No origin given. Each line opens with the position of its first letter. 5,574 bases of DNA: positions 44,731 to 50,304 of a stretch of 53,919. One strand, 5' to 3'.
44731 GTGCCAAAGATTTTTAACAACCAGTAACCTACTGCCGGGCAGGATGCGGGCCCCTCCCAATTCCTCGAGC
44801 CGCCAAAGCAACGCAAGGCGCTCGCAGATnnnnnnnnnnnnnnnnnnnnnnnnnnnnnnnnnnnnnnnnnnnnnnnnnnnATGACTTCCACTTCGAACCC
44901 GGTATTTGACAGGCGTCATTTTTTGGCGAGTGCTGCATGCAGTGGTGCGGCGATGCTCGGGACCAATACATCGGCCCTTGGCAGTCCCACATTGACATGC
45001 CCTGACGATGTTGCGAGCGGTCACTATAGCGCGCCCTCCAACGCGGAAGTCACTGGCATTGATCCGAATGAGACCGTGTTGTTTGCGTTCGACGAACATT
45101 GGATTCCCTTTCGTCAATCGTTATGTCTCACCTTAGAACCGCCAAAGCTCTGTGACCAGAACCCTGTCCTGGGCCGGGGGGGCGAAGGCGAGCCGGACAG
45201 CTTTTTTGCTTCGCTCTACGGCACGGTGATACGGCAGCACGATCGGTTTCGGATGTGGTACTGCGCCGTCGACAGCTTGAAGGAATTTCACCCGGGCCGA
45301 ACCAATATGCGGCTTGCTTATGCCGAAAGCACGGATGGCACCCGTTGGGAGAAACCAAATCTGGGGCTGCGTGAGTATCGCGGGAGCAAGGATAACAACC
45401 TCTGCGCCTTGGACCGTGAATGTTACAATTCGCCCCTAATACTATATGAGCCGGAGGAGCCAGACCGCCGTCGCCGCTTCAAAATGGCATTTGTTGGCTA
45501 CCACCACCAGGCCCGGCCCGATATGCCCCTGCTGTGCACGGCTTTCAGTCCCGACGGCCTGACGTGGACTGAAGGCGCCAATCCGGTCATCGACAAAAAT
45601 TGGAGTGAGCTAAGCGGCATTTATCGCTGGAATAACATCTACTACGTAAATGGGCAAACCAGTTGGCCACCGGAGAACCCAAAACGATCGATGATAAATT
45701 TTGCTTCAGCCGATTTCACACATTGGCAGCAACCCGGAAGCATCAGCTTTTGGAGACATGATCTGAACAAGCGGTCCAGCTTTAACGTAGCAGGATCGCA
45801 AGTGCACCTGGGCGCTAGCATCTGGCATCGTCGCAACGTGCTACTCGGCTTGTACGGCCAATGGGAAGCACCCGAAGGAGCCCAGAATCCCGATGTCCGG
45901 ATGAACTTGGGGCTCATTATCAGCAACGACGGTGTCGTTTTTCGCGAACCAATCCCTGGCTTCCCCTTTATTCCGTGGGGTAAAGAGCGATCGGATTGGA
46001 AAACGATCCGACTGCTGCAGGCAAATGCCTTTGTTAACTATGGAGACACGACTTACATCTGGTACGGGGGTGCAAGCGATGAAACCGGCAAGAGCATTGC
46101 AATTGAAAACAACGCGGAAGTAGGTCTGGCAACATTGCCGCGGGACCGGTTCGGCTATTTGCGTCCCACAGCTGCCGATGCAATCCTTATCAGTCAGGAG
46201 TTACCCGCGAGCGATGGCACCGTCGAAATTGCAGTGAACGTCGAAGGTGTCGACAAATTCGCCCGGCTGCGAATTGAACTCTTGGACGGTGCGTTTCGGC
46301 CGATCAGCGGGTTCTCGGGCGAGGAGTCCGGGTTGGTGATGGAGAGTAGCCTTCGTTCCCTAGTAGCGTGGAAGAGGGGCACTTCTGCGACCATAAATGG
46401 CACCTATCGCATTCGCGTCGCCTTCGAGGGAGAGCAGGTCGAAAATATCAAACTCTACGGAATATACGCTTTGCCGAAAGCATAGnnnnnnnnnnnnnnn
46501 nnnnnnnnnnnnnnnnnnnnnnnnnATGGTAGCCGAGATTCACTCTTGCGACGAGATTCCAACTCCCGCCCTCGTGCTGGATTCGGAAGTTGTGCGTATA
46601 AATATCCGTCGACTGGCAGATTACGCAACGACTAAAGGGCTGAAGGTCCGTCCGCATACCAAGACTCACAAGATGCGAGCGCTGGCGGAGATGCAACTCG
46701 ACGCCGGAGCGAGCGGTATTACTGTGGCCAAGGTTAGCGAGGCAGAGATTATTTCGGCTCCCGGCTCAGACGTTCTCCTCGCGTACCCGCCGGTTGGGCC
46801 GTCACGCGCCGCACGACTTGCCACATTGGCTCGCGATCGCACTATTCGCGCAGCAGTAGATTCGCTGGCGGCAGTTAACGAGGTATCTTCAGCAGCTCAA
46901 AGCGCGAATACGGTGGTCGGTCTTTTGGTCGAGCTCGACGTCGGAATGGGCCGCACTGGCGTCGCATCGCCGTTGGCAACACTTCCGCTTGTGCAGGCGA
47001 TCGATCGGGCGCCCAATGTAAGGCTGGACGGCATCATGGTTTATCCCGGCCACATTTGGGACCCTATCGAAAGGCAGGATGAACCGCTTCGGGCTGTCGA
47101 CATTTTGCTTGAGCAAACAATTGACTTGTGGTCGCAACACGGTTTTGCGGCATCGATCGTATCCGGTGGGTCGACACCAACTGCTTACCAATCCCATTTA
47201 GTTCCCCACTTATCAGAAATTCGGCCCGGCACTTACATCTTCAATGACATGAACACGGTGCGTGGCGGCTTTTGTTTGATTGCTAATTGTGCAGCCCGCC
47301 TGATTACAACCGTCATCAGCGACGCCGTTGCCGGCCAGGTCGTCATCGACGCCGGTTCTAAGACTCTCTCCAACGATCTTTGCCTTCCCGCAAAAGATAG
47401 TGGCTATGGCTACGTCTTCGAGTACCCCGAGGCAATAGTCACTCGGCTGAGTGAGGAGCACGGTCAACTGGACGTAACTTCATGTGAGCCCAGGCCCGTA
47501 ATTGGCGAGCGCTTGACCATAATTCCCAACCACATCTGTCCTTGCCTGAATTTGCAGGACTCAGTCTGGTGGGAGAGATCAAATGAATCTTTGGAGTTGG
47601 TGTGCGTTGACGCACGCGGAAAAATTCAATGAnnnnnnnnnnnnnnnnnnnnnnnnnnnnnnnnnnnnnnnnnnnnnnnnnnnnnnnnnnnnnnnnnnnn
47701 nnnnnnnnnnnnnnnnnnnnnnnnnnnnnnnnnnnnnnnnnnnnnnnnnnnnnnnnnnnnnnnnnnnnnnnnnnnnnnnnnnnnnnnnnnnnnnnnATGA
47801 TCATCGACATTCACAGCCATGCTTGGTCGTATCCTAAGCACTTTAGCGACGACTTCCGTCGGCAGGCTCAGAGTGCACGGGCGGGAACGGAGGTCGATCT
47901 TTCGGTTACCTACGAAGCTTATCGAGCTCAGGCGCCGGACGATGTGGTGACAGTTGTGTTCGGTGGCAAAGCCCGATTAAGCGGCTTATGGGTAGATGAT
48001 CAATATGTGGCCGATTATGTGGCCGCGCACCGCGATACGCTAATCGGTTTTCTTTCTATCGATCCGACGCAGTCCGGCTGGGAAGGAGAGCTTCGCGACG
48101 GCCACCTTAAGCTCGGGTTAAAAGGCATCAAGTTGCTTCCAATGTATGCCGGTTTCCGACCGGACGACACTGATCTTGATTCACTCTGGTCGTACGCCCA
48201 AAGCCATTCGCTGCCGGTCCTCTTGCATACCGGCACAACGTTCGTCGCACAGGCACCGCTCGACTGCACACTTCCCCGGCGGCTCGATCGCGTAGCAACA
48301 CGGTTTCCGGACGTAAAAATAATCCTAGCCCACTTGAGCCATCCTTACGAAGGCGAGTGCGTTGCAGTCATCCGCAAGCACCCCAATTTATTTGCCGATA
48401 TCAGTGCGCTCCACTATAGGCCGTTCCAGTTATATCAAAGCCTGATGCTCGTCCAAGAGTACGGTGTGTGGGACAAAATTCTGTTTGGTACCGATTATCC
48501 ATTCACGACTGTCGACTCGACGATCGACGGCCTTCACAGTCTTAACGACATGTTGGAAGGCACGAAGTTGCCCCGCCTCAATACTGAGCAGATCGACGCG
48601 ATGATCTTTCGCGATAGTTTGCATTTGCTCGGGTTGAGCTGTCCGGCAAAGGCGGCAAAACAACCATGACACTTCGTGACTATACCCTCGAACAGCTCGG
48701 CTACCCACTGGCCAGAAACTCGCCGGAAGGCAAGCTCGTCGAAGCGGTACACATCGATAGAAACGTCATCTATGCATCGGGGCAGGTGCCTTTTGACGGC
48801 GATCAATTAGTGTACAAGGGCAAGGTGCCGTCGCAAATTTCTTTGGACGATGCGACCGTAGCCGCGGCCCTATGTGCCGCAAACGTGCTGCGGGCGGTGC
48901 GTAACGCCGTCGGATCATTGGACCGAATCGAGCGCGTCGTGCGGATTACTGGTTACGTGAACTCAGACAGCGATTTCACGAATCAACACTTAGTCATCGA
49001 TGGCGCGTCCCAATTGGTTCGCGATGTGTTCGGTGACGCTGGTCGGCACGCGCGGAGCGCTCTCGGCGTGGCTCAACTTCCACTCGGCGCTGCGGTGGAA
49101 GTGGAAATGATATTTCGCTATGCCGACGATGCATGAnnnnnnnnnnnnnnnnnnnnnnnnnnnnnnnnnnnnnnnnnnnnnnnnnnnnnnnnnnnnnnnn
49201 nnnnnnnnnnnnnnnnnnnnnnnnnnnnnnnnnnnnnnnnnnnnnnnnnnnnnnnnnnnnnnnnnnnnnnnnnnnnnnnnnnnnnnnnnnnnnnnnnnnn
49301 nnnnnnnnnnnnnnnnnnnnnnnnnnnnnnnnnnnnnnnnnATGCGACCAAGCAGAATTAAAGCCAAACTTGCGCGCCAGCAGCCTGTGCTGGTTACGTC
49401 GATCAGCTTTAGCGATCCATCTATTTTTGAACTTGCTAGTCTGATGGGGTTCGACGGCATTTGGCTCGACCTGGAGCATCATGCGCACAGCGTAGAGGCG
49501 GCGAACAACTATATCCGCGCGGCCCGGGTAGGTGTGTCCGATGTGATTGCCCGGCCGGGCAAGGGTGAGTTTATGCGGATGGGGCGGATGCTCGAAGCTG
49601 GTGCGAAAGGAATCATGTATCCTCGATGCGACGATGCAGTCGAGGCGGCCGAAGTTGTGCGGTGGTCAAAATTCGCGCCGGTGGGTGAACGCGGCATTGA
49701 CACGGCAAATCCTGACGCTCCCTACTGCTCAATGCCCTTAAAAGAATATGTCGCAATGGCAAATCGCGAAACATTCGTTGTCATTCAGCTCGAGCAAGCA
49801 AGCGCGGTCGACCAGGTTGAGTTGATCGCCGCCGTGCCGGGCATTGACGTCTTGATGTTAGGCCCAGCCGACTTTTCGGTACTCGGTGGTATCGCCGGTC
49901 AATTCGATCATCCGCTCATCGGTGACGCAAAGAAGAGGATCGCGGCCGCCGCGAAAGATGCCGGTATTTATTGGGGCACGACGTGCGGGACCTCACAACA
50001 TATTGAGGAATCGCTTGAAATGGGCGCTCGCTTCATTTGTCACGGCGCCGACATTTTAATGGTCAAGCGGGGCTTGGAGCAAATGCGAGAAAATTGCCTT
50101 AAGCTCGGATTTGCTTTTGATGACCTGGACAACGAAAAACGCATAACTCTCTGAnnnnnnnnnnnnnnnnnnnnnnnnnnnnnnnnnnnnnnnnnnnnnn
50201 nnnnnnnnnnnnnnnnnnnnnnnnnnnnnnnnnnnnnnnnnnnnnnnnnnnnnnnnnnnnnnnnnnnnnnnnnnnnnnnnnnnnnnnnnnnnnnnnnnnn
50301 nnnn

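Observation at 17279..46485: Five paralogues of one unassigned exported beta-propeller/beta-sandwich family in 30 kb, three heading catabolic blocks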

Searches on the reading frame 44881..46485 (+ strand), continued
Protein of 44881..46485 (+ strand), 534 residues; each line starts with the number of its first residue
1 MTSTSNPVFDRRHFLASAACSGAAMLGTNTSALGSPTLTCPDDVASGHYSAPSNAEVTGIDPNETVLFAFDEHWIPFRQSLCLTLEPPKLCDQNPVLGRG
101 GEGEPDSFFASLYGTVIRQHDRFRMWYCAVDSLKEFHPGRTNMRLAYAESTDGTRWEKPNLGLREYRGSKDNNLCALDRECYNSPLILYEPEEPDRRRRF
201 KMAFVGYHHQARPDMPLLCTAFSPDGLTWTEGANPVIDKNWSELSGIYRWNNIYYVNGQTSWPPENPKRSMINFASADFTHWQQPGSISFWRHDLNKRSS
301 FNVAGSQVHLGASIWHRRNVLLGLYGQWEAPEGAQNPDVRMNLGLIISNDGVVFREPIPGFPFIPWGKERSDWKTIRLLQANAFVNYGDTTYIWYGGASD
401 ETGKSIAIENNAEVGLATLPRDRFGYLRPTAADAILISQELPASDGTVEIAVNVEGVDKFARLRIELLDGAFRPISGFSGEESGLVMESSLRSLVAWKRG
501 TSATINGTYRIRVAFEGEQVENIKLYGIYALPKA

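Call 87: search_protein_families(library=pfam, proteins=[L163:373-2118:+, L163:2128-3816:+, L163:3826-5541:+, L163:5552-7102:+, L110:5850-6608:+, L110:13373-14866:+, L140:5030-5986:-, L120:7959-8876:+, L092:15395-17038:+, L096:3994-4929:+], max_evalue=0.001)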
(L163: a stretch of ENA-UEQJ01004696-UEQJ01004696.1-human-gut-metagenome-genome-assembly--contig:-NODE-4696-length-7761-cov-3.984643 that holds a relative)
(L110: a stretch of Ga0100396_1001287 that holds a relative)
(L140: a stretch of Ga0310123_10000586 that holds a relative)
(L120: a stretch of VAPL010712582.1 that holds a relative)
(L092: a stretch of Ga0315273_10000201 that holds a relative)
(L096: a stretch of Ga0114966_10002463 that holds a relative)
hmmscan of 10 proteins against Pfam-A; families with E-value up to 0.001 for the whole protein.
L163:373-2118:+ (582 aa): 2 families
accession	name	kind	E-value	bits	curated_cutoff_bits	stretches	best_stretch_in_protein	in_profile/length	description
PF07980.17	SusD_RagB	-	5.6e-40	138.3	23.1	1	281-582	1-297/297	SusD family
PF14322.12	SusD-like_3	-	6.4e-16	59.6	27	1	39-226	14-191/191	Starch-binding associating with outer membrane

L163:2128-3816:+ (563 aa): 0 families

L163:3826-5541:+ (572 aa): 0 families

L163:5552-7102:+ (517 aa): 6 families
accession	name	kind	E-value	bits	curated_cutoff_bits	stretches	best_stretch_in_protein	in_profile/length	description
PF18911.6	PKD_4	-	2.2e-15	56.9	27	1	37-110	11-83/85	PKD domain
PF13570.13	Beta-prop_ACSF4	-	5.6e-15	56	133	1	229-471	79-312/329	Beta-alanine-activating enzyme, beta-propeller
PF13360.13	PQQ_2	-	2.1e-13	50.9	27.6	2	123-345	17-212/233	Outer membrane protein assembly factor BamB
PF00801.26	PKD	-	6.9e-12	45.6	23.5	1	46-105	17-74/80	PKD domain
PF22352.2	K319L-like_PKD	-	1.5e-05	25.4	27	1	48-112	16-84/84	K319L-like, PKD domain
PF25293.1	Beta-prop_EMC1_N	-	0.0001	22.5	34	0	161-294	86-203/219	EMC1 N-terminal beta-propeller domain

L110:5850-6608:+ (253 aa): 0 families

L110:13373-14866:+ (498 aa): 1 family
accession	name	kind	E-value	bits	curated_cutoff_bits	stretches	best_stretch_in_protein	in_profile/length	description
PF04909.20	Amidohydro_2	-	6.8e-44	151.2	26.4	2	261-498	1-289/289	Amidohydrolase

L140:5030-5986:- (319 aa): 1 family
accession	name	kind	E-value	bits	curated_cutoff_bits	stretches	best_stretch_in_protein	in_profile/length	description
PF00701.28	DHDPS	-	1.1e-41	142.9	22.1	1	22-315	4-288/289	Dihydrodipicolinate synthetase family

L120:7959-8876:+ (306 aa): 1 family
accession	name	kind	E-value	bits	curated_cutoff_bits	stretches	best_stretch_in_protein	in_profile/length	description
PF01408.29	GFO_IDH_MocA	-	6.5e-10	40.2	24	1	54-132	24-102/120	Oxidoreductase family, NAD-binding Rossmann fold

L092:15395-17038:+ (548 aa): 4 families
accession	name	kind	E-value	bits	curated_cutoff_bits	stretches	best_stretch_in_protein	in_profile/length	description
PF00884.28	Sulfatase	-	4.6e-46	157.9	25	1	124-436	1-300/301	Sulfatase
PF16347.10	SGSH_C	-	1.3e-13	51.8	29.3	1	385-529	1-147/154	N-sulphoglucosamine sulphohydrolase, C-terminal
PF01663.27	Phosphodiest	-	1.9e-10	41.3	23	1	347-412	186-248/342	Type I phosphodiesterase / nucleotide pyrophosphatase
PF02995.22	DUF229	-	0.00014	21.2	25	1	342-397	303-358/496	Protein of unknown function (DUF229)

L096:3994-4929:+ (312 aa): 1 family
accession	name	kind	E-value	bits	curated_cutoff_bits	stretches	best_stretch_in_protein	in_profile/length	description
PF01408.29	GFO_IDH_MocA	-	9.4e-09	36.4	24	1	56-144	21-111/120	Oxidoreductase family, NAD-binding Rossmann fold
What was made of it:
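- A human-gut contig has SusD followed directly by at least 3 members (call 87). In the SusD-led cluster they occupy the positions normally held by enzymes (call 87).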

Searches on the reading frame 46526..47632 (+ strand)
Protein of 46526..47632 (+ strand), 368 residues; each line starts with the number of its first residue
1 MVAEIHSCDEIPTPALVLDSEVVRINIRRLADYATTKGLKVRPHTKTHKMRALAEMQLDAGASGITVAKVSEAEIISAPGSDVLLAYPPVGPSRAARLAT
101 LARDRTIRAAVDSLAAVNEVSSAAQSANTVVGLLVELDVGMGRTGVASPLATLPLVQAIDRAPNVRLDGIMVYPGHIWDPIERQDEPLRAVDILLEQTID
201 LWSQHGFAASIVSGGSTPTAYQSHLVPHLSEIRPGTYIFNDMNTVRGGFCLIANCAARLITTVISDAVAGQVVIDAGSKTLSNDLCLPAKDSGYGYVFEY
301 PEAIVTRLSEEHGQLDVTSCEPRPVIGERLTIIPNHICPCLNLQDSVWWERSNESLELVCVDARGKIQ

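Call 16: search_protein_families(library=pfam, proteins=[window:46526-47632:+], max_evalue=0.001)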
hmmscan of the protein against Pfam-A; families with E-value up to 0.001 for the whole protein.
window:46526-47632:+ (368 aa): 2 families
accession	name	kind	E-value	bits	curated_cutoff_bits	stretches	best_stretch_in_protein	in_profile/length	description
PF01168.26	Ala_racemase_N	-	1.1e-24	87.8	24.1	1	19-239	2-216/220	Alanine racemase, N-terminal domain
PF14031.13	D-ser_dehydrat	-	9.9e-20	71.4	22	1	256-346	1-93/97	Putative serine dehydratase domain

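Call 83: search_protein_families(library=ncbifam, proteins=[window:46526-47632:+], max_evalue=0.00001)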
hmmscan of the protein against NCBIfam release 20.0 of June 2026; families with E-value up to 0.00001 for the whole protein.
window:46526-47632:+ (368 aa): 1 family
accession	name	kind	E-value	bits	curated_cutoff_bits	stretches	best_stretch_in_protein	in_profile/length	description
NF045642.2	HdxyAspAldBhcC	equivalog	9.1e-54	183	690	1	9-367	25-386/387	3-hydroxy-D-aspartate aldolase BhcC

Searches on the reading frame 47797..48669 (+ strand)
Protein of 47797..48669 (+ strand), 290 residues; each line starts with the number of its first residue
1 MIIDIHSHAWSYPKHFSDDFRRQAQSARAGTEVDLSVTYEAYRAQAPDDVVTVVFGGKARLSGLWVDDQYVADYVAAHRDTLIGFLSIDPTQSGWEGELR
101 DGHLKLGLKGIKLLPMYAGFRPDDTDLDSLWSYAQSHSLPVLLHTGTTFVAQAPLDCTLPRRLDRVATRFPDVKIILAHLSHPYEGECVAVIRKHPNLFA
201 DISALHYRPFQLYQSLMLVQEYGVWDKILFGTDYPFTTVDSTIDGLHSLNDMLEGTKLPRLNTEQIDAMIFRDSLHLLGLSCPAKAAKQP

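Call 16: search_protein_families(library=pfam, proteins=[window:47797-48669:+], max_evalue=0.001)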
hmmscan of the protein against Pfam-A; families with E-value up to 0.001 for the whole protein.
window:47797-48669:+ (290 aa): 1 family
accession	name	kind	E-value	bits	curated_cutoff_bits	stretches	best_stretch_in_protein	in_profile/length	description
PF04909.20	Amidohydro_2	-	1.3e-29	104.3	26.4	1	3-253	1-266/289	Amidohydrolase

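Call 83: search_protein_families(library=ncbifam, proteins=[window:47797-48669:+], max_evalue=0.00001)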
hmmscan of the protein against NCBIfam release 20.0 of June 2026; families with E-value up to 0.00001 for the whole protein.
window:47797-48669:+ (290 aa): 0 families

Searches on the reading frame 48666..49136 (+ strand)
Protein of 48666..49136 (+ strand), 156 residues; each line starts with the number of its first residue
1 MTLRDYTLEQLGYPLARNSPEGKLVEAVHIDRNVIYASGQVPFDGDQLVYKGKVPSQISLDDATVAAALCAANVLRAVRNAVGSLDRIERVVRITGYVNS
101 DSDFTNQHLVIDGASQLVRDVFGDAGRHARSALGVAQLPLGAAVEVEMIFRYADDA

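Call 16: search_protein_families(library=pfam, proteins=[window:48666-49136:+], max_evalue=0.001)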
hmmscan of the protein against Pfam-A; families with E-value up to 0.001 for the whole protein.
window:48666-49136:+ (156 aa): 2 families
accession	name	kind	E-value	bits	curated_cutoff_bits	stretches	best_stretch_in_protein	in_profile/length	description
PF14588.11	YjgF_endoribonc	-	3.4e-16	59.8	35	1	33-144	29-140/148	YjgF/chorismate_mutase-like, putative endoribonuclease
PF01042.26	Ribonuc_L-PSP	-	1.3e-14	54.7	27.3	1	19-149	6-118/121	Endoribonuclease L-PSP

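Call 83: search_protein_families(library=ncbifam, proteins=[window:48666-49136:+], max_evalue=0.00001)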
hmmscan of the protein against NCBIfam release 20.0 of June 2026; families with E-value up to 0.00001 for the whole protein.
window:48666-49136:+ (156 aa): 1 family
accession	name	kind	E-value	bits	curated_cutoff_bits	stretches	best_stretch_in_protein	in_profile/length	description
TIGR00004.1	TIGR00004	subfamily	2.3e-08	34.3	106.25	1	24-149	16-122/125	Rid family detoxifying hydrolase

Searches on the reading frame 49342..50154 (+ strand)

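Call 21: search_protein_families(library=pfam, proteins=[window:49342-50154:+], max_evalue=0.01)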
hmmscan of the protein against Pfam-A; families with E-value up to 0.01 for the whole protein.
window:49342-50154:+ (270 aa): 1 family
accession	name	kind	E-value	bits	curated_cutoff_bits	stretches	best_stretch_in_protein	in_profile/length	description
PF03328.21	HpcH_HpaI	-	1.3e-26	93.7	25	1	24-238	9-215/221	HpcH/HpaI aldolase/citrate lyase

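Call 83: search_protein_families(library=ncbifam, proteins=[window:49342-50154:+], max_evalue=0.00001)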
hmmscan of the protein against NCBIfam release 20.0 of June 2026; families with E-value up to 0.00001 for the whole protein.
window:49342-50154:+ (270 aa): 4 families
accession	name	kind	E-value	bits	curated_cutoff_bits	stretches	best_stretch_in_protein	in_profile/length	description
TIGR02311.1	HpaI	equivalog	3.8e-34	118.3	368.8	1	5-249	2-245/249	4-hydroxy-2-oxoheptanedioate aldolase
TIGR03239.1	GarL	equivalog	2.3e-33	115.8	406.75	1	5-250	2-245/249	2-dehydro-3-deoxyglucarate aldolase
NF007849.0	PRK10558.1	equivalog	2.3e-33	115.7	393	1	3-250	7-252/256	2-dehydro-3-deoxyglucarate aldolase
NF007521.0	PRK10128.1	equivalog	1.5e-23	83.7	441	1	21-247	24-249/267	2-keto-3-deoxy-L-rhamnonate aldolase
